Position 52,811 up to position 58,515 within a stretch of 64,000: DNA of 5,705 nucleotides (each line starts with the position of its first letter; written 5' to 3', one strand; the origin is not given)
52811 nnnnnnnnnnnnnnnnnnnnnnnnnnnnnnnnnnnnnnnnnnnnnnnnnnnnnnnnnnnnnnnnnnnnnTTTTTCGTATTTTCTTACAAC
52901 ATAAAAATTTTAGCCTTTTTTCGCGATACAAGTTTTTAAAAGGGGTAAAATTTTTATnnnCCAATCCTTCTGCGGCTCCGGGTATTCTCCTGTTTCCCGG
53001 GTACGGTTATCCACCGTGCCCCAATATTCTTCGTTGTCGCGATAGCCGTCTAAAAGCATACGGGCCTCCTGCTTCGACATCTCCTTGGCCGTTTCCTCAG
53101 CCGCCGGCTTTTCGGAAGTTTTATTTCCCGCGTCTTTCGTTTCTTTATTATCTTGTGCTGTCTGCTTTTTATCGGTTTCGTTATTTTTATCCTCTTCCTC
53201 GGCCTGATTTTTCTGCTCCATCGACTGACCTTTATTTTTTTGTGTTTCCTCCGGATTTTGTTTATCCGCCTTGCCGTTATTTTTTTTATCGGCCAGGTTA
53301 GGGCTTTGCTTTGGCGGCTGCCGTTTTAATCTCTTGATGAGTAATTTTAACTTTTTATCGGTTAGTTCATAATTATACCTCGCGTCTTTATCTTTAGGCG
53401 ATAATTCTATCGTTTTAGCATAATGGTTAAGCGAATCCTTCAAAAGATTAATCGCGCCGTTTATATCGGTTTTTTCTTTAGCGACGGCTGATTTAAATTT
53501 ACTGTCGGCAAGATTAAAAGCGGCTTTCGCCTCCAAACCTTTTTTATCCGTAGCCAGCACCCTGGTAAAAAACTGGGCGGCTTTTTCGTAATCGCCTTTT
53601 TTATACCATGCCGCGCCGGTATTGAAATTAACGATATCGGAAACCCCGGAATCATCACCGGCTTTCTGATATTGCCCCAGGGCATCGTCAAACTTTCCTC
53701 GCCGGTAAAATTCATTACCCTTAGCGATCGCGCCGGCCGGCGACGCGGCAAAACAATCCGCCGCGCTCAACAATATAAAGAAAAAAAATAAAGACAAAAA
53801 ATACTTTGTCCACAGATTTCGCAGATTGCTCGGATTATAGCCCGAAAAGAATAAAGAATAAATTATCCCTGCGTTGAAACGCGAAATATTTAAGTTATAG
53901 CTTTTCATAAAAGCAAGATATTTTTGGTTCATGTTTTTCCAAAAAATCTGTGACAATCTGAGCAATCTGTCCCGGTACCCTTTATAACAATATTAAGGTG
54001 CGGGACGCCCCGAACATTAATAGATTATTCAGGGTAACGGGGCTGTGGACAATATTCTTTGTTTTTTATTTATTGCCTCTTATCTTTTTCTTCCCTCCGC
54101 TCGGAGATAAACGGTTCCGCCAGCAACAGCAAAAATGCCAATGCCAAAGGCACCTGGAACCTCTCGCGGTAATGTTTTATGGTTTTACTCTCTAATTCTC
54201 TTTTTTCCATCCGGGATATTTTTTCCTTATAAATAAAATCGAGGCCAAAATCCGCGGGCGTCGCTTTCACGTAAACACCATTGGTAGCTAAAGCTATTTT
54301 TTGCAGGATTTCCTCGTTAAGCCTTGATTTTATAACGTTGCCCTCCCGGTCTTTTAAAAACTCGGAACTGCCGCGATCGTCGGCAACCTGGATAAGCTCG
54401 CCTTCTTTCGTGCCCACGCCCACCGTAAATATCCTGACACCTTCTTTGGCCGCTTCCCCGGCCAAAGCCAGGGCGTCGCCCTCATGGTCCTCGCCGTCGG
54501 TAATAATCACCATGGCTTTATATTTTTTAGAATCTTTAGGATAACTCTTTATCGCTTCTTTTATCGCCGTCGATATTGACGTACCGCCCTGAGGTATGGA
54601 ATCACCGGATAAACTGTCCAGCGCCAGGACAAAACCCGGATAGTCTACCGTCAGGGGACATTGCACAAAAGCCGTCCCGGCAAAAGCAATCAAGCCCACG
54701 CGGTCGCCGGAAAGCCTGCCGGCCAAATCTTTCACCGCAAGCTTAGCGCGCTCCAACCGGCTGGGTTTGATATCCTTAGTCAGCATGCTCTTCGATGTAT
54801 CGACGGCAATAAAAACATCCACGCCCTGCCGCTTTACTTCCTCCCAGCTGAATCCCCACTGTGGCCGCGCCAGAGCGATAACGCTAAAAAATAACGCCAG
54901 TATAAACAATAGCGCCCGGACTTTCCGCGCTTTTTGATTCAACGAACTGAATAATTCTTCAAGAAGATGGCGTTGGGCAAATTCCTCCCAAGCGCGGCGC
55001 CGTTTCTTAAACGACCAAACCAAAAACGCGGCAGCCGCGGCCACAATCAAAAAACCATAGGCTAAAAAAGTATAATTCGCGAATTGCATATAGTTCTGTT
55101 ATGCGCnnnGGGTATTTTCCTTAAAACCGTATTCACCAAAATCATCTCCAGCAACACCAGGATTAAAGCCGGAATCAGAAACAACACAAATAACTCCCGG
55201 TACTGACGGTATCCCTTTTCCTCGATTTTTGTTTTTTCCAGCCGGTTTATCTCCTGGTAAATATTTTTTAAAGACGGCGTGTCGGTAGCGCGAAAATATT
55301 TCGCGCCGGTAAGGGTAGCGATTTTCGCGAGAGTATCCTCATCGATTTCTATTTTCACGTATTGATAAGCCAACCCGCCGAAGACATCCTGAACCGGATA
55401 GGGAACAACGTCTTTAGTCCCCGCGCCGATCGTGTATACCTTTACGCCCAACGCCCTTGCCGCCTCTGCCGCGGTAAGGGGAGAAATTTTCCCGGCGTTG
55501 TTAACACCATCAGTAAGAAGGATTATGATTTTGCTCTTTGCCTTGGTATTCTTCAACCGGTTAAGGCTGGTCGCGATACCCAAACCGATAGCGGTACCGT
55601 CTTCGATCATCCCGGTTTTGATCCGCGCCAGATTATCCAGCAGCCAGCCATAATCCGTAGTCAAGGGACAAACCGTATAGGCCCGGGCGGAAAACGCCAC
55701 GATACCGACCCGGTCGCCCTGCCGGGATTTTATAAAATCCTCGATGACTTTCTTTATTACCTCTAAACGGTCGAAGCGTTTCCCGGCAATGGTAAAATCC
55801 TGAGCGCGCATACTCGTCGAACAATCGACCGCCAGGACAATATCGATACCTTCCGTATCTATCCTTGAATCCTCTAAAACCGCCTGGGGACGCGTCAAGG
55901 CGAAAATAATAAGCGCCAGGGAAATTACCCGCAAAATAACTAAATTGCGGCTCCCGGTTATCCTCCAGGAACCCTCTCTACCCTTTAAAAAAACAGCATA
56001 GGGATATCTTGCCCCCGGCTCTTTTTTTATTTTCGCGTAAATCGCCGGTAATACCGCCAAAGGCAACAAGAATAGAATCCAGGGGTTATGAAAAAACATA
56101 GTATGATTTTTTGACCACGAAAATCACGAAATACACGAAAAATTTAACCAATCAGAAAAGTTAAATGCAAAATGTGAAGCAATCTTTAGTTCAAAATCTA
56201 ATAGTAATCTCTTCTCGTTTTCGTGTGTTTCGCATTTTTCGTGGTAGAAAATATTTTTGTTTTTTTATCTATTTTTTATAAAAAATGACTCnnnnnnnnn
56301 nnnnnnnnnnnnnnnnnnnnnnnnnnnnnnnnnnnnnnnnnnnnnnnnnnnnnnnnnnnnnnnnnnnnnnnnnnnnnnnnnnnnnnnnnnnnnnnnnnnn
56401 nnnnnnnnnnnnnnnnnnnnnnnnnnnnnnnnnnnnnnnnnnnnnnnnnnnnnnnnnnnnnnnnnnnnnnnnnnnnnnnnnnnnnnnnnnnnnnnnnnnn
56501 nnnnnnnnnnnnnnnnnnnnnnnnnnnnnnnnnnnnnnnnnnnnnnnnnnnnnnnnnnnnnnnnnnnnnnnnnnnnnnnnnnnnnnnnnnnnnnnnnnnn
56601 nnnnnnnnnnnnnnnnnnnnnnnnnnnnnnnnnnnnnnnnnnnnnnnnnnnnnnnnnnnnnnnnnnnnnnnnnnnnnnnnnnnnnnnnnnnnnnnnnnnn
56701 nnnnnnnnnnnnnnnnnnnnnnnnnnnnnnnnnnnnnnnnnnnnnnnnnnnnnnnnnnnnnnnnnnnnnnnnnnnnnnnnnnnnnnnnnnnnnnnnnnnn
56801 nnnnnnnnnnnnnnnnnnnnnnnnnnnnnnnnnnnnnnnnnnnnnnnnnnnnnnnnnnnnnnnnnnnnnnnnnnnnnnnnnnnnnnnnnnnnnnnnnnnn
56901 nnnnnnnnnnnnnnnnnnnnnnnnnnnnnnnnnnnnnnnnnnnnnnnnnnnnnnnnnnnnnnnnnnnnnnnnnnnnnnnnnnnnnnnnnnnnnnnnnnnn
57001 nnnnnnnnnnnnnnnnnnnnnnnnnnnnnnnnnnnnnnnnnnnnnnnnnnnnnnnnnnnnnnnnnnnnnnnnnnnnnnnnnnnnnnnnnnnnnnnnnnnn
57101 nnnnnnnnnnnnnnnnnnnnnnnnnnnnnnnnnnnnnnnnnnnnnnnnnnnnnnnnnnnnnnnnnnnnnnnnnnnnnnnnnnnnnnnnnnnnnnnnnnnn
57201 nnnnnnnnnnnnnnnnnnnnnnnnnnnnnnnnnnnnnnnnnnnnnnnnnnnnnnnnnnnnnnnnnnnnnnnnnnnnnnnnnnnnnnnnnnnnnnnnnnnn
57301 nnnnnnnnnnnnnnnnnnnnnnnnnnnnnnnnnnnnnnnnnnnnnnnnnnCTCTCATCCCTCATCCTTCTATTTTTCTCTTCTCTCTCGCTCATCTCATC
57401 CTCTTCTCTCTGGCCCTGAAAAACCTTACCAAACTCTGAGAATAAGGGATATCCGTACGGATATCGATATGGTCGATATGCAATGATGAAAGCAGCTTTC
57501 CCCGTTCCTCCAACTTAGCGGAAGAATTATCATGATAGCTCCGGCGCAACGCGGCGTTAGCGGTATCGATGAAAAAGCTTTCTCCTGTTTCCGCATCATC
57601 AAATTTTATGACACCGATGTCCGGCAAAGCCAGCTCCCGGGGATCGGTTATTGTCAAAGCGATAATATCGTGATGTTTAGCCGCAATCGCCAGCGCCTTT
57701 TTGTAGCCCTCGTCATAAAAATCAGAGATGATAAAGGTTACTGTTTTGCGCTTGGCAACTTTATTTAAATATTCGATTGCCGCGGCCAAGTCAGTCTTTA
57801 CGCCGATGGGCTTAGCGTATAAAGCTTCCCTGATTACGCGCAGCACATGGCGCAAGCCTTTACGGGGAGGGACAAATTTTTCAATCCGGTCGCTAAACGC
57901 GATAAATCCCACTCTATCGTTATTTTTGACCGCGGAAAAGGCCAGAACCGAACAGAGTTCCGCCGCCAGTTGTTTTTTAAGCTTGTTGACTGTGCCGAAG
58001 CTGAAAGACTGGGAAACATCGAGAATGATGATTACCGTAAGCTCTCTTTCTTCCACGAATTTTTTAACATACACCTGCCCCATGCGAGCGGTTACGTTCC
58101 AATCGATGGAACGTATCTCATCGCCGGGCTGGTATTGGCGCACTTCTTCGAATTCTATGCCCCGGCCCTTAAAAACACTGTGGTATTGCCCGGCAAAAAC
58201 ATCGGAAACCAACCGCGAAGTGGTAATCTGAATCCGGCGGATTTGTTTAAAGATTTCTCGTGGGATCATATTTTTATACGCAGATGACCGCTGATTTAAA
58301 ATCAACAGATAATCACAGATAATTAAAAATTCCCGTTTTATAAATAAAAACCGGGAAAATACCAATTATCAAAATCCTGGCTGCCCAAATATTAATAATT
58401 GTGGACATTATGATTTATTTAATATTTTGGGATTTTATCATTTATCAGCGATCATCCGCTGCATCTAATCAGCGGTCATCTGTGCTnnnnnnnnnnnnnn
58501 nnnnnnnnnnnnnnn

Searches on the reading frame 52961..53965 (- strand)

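Call 25: search_protein_families(library=pfam, proteins=[window:52961-53965:-], max_evalue=0.0001)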
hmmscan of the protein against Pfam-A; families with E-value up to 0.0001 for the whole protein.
window:52961-53965:- (335 aa): 4 families
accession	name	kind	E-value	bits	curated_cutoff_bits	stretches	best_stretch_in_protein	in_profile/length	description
PF07719.23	TPR_2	-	2e-09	37.3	27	0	114-140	5-31/34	Tetratricopeptide repeat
PF13432.12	TPR_16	-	6.9e-09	36.4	32.7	1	81-139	2-60/65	Tetratricopeptide repeat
PF00515.34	TPR_1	-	2.9e-08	33.6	27.8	0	115-140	6-31/34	Tetratricopeptide repeat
PF13414.12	TPR_11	-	2.4e-05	24.3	26.8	0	83-102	1-20/42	TPR repeat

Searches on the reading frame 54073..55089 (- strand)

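Call 25: search_protein_families(library=pfam, proteins=[window:54073-55089:-], max_evalue=0.0001)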
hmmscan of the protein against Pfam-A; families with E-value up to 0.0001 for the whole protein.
window:54073-55089:- (339 aa): 3 families
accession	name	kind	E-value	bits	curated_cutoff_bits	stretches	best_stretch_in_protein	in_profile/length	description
PF13519.12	VWA_2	-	1.1e-19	71.4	27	1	93-200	2-107/107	von Willebrand factor type A domain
PF00092.34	VWA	-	2.9e-19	70.4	23.8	1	91-248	1-163/174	von Willebrand factor type A domain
PF07584.16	BatA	-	1.2e-06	29.3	25.9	0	1-76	1-77/77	Aerotolerance regulator N-terminal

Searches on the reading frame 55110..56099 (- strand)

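Call 25: search_protein_families(library=pfam, proteins=[window:55110-56099:-], max_evalue=0.0001)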
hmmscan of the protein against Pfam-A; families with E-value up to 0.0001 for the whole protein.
window:55110-56099:- (330 aa): 4 families
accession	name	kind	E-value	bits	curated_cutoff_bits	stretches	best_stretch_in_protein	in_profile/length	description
PF00092.34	VWA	-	2.4e-24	86.9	23.8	1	86-282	1-173/174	von Willebrand factor type A domain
PF13519.12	VWA_2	-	1.4e-20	74.3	27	1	87-198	1-106/107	von Willebrand factor type A domain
PF07584.16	BatA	-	2.9e-06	28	25.9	1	1-71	1-77/77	Aerotolerance regulator N-terminal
PF06707.17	DUF1194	-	4e-05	23.4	27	0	166-225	92-153/206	Protein of unknown function (DUF1194)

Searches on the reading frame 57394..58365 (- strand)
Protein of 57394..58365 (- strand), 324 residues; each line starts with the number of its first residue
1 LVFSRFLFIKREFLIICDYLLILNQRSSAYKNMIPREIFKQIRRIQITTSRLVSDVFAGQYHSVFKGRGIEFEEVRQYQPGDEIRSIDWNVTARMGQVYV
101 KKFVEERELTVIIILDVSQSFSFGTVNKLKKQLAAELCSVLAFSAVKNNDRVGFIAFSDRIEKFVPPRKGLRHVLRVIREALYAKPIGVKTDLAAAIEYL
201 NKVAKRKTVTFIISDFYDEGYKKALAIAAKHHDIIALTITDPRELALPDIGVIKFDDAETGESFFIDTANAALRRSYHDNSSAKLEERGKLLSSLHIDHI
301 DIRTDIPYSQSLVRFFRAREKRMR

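Call 25: search_protein_families(library=pfam, proteins=[window:57394-58365:-], max_evalue=0.0001)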
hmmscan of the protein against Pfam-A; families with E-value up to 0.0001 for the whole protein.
window:57394-58365:- (324 aa): 3 families
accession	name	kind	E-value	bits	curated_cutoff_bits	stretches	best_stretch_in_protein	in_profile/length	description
PF01882.25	DUF58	-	9.6e-79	264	23.4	1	74-282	1-211/216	Protein of unknown function DUF58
PF13519.12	VWA_2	-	1.2e-14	55.2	27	1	111-216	1-106/107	von Willebrand factor type A domain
PF05762.20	VWA_CoxE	-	3.2e-05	23.9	26.4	1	105-226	50-169/222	VWA domain containing CoxE-like protein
